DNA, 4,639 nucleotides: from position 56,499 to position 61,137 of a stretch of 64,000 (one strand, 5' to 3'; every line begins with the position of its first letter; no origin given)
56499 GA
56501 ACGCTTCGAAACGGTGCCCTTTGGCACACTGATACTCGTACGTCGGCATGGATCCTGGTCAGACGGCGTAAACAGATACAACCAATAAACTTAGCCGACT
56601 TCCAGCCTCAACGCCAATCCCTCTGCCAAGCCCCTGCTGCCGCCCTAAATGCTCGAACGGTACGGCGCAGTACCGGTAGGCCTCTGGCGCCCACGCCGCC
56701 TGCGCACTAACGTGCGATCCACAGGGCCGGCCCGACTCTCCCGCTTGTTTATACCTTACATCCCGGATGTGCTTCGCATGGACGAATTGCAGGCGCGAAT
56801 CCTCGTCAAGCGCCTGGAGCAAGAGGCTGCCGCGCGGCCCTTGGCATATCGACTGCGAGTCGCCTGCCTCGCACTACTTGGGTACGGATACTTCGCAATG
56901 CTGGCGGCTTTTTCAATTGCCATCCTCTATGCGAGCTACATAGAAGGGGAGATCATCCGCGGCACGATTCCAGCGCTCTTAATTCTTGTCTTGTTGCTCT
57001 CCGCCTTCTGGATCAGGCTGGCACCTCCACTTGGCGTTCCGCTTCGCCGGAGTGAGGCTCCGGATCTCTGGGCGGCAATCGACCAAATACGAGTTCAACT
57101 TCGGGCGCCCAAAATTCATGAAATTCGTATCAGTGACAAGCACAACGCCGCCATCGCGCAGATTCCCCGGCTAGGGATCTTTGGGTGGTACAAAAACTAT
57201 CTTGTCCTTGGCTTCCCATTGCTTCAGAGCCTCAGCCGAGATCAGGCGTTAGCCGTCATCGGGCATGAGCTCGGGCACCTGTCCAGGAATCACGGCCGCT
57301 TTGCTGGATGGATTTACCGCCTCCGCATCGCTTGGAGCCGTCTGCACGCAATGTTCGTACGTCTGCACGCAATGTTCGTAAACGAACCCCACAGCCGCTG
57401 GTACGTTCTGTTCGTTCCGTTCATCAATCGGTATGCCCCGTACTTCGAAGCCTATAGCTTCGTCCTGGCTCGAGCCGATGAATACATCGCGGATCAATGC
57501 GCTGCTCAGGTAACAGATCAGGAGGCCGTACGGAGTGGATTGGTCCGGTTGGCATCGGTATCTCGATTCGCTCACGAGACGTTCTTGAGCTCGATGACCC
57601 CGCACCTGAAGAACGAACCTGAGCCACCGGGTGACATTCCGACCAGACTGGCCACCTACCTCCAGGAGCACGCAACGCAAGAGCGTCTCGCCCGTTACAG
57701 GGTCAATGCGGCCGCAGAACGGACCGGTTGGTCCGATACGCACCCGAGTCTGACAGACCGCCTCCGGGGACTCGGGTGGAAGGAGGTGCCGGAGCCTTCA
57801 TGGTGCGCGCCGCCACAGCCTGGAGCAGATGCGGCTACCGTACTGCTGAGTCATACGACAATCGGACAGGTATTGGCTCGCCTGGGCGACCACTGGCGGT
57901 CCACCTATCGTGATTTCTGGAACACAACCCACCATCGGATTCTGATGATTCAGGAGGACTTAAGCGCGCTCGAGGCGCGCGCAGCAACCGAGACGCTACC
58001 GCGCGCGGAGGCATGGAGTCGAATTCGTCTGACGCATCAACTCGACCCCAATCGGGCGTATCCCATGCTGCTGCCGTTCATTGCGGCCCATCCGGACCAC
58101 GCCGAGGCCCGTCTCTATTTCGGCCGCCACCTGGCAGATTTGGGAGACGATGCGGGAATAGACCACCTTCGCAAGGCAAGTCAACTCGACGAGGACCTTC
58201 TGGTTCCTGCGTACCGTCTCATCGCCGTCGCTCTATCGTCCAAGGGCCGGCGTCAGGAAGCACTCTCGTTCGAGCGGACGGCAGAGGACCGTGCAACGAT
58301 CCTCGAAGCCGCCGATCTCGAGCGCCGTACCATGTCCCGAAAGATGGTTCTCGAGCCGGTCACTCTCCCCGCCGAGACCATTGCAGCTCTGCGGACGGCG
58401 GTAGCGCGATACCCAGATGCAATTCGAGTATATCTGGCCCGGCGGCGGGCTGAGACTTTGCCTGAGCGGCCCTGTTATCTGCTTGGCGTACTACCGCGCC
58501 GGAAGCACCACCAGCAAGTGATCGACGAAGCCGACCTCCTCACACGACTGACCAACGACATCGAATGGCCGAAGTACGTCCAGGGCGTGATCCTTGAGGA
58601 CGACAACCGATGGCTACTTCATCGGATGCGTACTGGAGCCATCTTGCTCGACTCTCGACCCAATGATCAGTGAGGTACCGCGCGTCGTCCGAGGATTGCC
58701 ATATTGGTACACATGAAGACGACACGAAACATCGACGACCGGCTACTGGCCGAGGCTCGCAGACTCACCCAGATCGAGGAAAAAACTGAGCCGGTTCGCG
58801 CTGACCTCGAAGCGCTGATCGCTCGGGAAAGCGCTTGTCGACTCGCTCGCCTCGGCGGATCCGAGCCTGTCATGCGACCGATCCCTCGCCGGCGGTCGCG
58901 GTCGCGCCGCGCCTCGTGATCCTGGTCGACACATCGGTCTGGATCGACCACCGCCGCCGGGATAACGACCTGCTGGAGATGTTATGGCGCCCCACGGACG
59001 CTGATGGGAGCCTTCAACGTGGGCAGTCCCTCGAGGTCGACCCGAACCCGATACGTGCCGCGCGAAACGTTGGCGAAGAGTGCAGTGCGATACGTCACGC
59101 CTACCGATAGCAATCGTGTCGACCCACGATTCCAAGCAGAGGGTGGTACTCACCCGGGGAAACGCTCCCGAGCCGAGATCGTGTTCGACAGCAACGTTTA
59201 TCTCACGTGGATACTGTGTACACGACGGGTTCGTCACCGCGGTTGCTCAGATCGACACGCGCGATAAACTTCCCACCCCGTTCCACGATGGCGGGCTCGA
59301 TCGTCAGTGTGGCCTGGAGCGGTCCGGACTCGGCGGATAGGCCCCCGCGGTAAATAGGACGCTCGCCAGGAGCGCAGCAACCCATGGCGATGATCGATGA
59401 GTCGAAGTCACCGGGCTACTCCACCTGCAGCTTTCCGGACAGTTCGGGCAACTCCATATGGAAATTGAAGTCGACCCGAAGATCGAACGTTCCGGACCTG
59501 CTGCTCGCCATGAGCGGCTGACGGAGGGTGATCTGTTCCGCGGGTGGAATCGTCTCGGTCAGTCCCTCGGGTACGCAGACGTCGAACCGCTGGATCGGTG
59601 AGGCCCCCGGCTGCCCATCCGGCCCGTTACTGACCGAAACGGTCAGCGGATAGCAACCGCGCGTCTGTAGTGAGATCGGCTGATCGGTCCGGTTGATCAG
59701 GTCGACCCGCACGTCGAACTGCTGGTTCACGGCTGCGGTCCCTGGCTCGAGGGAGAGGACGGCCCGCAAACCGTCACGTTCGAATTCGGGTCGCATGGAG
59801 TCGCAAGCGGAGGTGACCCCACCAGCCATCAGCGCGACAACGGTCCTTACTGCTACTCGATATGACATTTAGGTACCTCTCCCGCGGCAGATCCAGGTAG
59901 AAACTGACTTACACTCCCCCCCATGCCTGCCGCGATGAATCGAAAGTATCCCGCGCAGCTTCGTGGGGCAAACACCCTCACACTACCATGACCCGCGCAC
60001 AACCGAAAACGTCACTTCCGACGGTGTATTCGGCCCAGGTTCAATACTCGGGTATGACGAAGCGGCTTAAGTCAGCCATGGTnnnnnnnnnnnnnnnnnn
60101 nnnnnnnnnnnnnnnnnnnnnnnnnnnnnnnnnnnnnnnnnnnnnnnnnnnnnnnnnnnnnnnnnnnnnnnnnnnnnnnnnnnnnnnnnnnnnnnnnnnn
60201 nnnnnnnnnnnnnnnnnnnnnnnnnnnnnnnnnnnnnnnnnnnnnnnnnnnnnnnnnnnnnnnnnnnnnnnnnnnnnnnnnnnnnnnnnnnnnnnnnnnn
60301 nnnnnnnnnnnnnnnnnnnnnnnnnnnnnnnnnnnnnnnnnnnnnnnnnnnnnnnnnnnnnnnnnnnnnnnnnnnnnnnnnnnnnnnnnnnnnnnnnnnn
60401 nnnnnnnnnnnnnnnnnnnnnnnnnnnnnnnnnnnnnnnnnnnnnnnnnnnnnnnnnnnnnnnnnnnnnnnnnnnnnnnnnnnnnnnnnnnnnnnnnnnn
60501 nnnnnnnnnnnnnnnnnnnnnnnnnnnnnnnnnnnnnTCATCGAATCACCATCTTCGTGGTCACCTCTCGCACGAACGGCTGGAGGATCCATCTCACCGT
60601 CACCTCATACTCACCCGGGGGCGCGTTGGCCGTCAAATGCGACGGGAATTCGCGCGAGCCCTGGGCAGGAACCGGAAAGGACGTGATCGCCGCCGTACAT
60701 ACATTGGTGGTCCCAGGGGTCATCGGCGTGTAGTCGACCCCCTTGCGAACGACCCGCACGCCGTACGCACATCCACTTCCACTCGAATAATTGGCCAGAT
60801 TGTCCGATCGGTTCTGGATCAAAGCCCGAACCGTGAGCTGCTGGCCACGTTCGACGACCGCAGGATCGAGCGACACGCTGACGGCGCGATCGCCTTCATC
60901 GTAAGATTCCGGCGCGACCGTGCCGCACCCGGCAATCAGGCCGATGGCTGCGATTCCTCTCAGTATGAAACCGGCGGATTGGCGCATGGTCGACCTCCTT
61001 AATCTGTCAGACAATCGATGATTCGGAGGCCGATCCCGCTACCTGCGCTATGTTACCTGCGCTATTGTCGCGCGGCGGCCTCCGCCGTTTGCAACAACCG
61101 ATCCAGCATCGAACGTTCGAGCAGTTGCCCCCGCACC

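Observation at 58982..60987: Tandem family of four homologous Cys-pair lipoprotein genes (three intact, one decayed) of unknown function, next to peptidase genes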

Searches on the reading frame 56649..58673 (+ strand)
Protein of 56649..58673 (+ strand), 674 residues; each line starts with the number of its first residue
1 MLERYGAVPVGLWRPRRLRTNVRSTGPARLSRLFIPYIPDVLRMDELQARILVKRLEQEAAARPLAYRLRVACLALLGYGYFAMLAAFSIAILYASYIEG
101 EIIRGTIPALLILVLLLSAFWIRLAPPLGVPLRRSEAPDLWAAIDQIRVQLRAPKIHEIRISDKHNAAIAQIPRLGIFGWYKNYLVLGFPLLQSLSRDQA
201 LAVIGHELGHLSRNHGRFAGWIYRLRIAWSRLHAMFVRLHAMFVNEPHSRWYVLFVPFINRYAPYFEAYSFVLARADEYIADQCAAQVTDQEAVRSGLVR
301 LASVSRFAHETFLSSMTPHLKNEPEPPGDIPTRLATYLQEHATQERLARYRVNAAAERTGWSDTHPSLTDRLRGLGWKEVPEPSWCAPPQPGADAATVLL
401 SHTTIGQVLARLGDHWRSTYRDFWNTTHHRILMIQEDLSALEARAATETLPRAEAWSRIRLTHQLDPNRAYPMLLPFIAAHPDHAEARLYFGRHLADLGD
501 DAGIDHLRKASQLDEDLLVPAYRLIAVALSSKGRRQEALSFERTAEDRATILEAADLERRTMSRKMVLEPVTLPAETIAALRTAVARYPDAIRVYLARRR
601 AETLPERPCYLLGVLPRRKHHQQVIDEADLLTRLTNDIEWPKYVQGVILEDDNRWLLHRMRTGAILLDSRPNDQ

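Call 3: search_protein_families(library=pfam, proteins=[window:56778-58673:+], max_evalue=1)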
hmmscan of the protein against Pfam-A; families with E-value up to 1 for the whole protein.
window:56778-58673:+ (631 aa): 2 families
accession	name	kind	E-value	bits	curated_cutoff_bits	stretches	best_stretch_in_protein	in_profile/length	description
PF01435.24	Peptidase_M48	-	2.5e-15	57.2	20.3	1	136-332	42-182/186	Peptidase family M48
PF13424.12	TPR_12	-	0.26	11.9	30.1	0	444-505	5-74/77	Tetratricopeptide repeat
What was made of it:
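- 56596..58694 (+): Lineage-specific 2.1-kb insertion carrying the M48 peptidase gene (56778-58673). It is not part of the lipoprotein system. Pfam Peptidase_M48 E 2.5e-15 (call 3).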

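Call 10: search_protein_families(library=ncbifam, proteins=[window:56778-58673:+], max_evalue=1)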
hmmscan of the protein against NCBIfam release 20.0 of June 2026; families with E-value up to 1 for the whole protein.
window:56778-58673:+ (631 aa): 5 families
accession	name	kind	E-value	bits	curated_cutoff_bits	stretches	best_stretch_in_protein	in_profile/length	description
NF003965.0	PRK05457.1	equivalog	0.00025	20.5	245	1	147-268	124-250/285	protease HtpX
NF003425.0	PRK04897.1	equivalog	0.00049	19.4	355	1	35-169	19-149/298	zinc metalloprotease HtpX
NF002775.0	PRK02870.1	equivalog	0.0029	16.9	285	1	147-335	163-336/338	zinc metalloprotease HtpX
NF002322.0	PRK01265.1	equivalog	0.005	16.3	275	1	143-170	126-153/325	zinc metalloprotease HtpX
NF040959.1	MamA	equivalog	0.019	14.4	200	1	425-501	122-199/204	magnetosome protein MamA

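Call 69: search_protein_families(library=padloc, proteins=[window:56649-58673:+], max_evalue=0.01)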
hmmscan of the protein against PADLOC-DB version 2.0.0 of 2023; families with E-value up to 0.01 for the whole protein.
window:56649-58673:+ (674 aa): 0 families

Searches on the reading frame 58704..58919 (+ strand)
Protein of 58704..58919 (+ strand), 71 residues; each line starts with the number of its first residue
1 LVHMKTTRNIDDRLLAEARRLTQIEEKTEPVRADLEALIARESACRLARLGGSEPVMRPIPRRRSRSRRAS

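Call 3: search_protein_families(library=pfam, proteins=[window:58704-58919:+], max_evalue=1)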
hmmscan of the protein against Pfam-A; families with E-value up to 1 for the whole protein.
window:58704-58919:+ (71 aa): 2 families
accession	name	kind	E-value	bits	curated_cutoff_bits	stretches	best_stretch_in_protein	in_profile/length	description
PF09957.15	VapB_antitoxin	-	2.9e-10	40.3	23.4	1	4-45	1-42/47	Bacterial antitoxin of type II TA system, VapB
PF21028.2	DUF1285_C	-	0.011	16.5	29.3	1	6-54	20-76/95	Protein of unknown function (DUF1285), C-terminal domain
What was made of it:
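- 58704..58919 (+): vapB antitoxin gene; part of the distal boundary of the array. Pfam VapB_antitoxin E 2.9e-10 (call 3).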

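Call 10: search_protein_families(library=ncbifam, proteins=[window:58704-58919:+], max_evalue=1)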
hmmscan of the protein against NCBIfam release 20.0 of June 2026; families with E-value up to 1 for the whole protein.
window:58704-58919:+ (71 aa): 0 families

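Call 69: search_protein_families(library=padloc, proteins=[window:58704-58919:+], max_evalue=0.01)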
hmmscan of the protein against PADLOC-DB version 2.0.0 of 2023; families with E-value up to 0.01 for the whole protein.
window:58704-58919:+ (71 aa): 0 families

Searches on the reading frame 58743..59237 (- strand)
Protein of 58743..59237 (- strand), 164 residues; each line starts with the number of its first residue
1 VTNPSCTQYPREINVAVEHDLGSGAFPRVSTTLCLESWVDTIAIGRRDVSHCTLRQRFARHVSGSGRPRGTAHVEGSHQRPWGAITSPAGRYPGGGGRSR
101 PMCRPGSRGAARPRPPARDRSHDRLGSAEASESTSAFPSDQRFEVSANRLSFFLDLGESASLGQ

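Call 3: search_protein_families(library=pfam, proteins=[window:58743-59237:-], max_evalue=1)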
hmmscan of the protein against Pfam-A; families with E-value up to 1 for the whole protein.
window:58743-59237:- (164 aa): 1 family
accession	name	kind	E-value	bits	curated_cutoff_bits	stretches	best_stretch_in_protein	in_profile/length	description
PF19297.4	QcrA_N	-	0.15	11.8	27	1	10-52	123-165/222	QcrA subunit N-terminal region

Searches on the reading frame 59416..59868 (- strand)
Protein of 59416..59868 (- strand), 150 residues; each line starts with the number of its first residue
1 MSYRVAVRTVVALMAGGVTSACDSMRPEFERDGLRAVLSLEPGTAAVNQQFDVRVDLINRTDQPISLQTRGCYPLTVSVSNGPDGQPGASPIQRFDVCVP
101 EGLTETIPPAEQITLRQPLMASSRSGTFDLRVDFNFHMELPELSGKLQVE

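Call 3: search_protein_families(library=pfam, proteins=[window:59416-59868:-], max_evalue=1)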
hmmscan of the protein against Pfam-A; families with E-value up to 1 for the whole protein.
window:59416-59868:- (150 aa): 1 family
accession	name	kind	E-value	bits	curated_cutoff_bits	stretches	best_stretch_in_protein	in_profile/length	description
PF00927.28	Transglut_C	-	0.23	12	26.6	1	42-69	8-36/106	Transglutaminase family, C-terminal ig like domain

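Call 10: search_protein_families(library=ncbifam, proteins=[window:59416-59868:-], max_evalue=1)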
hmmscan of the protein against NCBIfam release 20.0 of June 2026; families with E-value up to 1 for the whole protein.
window:59416-59868:- (150 aa): 3 families
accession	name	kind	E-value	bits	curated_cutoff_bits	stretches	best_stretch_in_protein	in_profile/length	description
NF009523.0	PRK12884.1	equivalog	0.0017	17.6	269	1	37-65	46-74/279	prenyltransferase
NF009521.0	PRK12882.1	equivalog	0.057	12.6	296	1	37-65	48-76/280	geranylgeranylglycerol-phosphate geranylgeranyltransferase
NF007824.1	PRK10533.1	equivalog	0.081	12.8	200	1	18-56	15-54/171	lipoprotein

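Call 69: search_protein_families(library=padloc, proteins=[window:59416-59868:-], max_evalue=0.01)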
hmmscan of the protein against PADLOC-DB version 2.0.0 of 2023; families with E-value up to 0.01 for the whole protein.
window:59416-59868:- (150 aa): 0 families

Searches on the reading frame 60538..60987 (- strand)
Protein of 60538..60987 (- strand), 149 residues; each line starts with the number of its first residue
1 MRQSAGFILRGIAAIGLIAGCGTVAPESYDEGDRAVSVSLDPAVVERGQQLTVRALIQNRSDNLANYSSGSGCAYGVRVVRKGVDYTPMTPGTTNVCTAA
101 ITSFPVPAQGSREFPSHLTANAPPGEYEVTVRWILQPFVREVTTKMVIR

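Call 3: search_protein_families(library=pfam, proteins=[window:60538-60987:-], max_evalue=1)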
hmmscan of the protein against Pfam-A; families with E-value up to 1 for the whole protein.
window:60538-60987:- (149 aa): 0 families

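Call 10: search_protein_families(library=ncbifam, proteins=[window:60538-60987:-], max_evalue=1)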
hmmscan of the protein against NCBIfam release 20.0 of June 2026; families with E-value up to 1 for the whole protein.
window:60538-60987:- (149 aa): 0 families

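Call 69: search_protein_families(library=padloc, proteins=[window:60538-60987:-], max_evalue=0.01)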
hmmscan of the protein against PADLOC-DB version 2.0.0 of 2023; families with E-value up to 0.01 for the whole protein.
window:60538-60987:- (149 aa): 0 families

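Call 91: predict_structure(alignment_id=A8)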
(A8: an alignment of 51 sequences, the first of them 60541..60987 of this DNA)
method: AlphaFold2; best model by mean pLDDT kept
length: 149 residues; sequences in the alignment: 51
mean_pLDDT: 90.1   pTM: 0.79
mean pLDDT of the five models: 90.1, 89.9, 89.9, 89.3, 89.3
residues with pLDDT >= 90: 116; 70-90: 10; 50-70: 21; < 50: 2
segments of 3 or more residues with pLDDT < 50: none
pLDDT, mean of each block of 10 residues (from residue 1): 56 60 80 97 97 98 98 97 95 86 98 97 98 98 98
secondary structure, 60 per line:
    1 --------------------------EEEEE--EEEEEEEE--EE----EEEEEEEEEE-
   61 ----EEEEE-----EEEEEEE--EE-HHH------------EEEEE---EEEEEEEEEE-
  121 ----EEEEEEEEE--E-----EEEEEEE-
elements in order: E27-31 E34-41 E50-59 E65-69 E75-81 E102-106 E110-119 E125-133 E142-148
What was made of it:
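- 60538..60987 (-): Copy A: 149-aa lipoprotein (lipobox LIAGC, Cys21; domain Cys73/Cys97). It is the copy kept next to the amidohydrolase gene in every syntenic relative. AF2 pLDDT is 90.1 (call 91).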

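Call 93: fold_search(model_id=the predicted structure, library=pdb)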
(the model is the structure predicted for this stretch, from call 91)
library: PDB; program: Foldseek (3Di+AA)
matches with E <= 10: 1833; with E <= 0.001: 69
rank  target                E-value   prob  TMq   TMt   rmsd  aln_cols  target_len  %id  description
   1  3frp_G                1.9e-06  1.00  0.50  0.37   4.9       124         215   15  Crystal Structure of Cobra Venom Factor, a Co-factor for C3- and C5 convertase CVFBb (released 2009-04-28)
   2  2qki_E                8.3e-06  1.00  0.50  0.42   5.0       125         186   17  Human C3c in complex with the inhibitor compstatin (released 2007-08-14)
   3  2a74_B                1.0e-05  1.00  0.50  0.42   5.0       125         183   17  Human Complement Component C3c (released 2005-09-27)
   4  3isy                  1.8e-05  1.00  0.51  0.63   7.8       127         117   13  Crystal structure of an intracellular proteinase inhibitor (ipi, bsu11130) from bacillus subtilis at 2.61 A resolution (released 2009-09-15)
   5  2a74_E                1.8e-05  1.00  0.50  0.42   4.9       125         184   17  Human Complement Component C3c (released 2005-09-27)
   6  3hrz_B                3.0e-05  1.00  0.45  0.31  12.6       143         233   15  Cobra Venom Factor (CVF) in complex with human factor B (released 2009-07-07)
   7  3l3o_B                4.2e-05  1.00  0.50  0.42   5.1       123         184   16  Staphylococcal Complement Inhibitor (SCIN) in complex with Human Complement Component C3c (released 2010-08-04)
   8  8uh2_B                9.9e-05  1.00  0.44  0.09  12.0       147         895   16  Complex of C3b with the inhibitor albicin (released 2024-05-08)
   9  2a73_B                1.1e-04  1.00  0.50  0.09   5.4       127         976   16  Human Complement Component C3 (released 2005-09-27)
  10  7bag_B                1.1e-04  1.00  0.49  0.10   4.7       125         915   18  C3b in complex with CP40 (released 2022-01-12)
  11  5jpm_B                1.8e-04  1.00  0.50  0.12   4.6       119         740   18  Structure of the complex of human complement C4 with MASP-2 rebuilt using iMDFF (released 2016-08-10)
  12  9u62_D                1.8e-04  1.00  0.48  0.09   4.8       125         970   17  AP pathways C3 convertase C3bBbP and C3 complex (released 2026-01-14)
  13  9qk2_G                2.0e-04  1.00  0.49  0.09   4.9       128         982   16  Structure of the Complement classical and lectin pathway C3 convertase in complex with substrate C3 (released 2025-12-24)
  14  6r4n_F                2.1e-04  1.00  0.30  0.31   9.2       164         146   13  Crystal structure of S. cerevisia Niemann-Pick type C protein NPC2 with ergosterol bound (released 2019-09-25)
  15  3prx_B                2.4e-04  1.00  0.43  0.07  12.1       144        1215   15  Structure of Complement C5 in Complex with CVF and SSL7 (released 2011-01-19)
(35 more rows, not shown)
